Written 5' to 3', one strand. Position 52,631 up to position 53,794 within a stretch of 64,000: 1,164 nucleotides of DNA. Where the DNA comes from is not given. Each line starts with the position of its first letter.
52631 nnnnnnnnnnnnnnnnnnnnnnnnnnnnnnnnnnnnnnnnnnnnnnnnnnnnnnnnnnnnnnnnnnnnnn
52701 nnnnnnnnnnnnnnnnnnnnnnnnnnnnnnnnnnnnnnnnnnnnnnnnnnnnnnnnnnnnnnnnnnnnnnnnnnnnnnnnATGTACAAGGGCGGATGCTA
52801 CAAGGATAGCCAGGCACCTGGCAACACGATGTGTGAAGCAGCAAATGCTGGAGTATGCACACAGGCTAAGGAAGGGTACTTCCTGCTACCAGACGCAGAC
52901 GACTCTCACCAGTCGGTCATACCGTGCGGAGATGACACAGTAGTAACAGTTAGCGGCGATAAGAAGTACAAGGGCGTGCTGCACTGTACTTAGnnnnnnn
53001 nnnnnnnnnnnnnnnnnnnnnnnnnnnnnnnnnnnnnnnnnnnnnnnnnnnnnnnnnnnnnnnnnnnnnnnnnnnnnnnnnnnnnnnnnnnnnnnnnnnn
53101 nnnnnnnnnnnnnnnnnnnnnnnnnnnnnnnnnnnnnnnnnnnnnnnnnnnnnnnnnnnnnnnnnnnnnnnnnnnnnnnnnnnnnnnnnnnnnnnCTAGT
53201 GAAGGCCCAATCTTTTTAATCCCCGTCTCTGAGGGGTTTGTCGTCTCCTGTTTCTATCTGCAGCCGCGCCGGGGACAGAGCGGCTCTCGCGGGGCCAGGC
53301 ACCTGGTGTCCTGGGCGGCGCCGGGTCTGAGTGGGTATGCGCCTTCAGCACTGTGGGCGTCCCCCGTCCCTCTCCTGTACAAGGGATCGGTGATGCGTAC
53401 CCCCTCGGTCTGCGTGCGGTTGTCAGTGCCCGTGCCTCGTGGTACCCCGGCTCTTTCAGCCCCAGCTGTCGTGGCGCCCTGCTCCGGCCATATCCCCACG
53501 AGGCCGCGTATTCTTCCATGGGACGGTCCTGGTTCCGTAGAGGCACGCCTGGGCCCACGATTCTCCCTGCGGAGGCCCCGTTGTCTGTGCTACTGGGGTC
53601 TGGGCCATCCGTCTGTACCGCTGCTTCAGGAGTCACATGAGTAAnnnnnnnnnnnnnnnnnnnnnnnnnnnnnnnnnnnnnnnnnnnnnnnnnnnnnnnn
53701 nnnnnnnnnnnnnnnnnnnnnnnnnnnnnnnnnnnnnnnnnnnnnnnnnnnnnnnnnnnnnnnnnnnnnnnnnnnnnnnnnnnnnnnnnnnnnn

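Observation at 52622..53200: Truncated VSP/HCMP pseudogene with an in-frame TAG where VSPs carry K/R in the CT(K)C motif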

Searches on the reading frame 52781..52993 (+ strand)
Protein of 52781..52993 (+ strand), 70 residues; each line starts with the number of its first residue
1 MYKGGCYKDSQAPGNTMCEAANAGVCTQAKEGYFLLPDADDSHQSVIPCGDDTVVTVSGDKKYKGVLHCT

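Call 61: find_encoding_contigs(protein=window:52781-52993:+, flank=3000, max_places=6)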
Protein window:52781-52993:+ (70 aa): no gene with exactly this product is on record in the collection.

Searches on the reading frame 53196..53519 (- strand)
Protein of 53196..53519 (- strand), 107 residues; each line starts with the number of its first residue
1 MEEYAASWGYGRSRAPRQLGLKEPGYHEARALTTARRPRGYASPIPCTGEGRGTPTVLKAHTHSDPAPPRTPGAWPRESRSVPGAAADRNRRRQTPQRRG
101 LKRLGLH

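Call 62: find_encoding_contigs(protein=window:53196-53519:-, flank=3000, max_places=6)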
Protein window:53196-53519:- (107 aa): no gene with exactly this product is on record in the collection.

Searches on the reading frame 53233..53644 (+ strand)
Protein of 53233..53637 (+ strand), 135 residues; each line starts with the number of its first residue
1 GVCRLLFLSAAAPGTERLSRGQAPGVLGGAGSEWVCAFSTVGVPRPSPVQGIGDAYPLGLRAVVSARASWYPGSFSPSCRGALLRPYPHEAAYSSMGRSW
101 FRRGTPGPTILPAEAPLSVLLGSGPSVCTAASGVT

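Call 46: search_protein_representatives(protein=window:53233-53637:+)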
Query: 135 residues. Proteins with E-value up to 0.001 (for the whole library): 3; up to 1e-10: 1; up to 1e-30: 1. The best 3 are listed.
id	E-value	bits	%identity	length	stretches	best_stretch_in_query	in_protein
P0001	8.9e-46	171.8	90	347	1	42-135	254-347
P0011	5.3e-07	46.1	40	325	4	77-119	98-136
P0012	5.5e-04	36.3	37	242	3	85-119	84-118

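Call 50: find_encoding_contigs(protein=window:53306-53644:+, flank=3000, max_places=6)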
Protein window:53306-53644:+ (112 aa): no gene with exactly this product is on record in the collection.
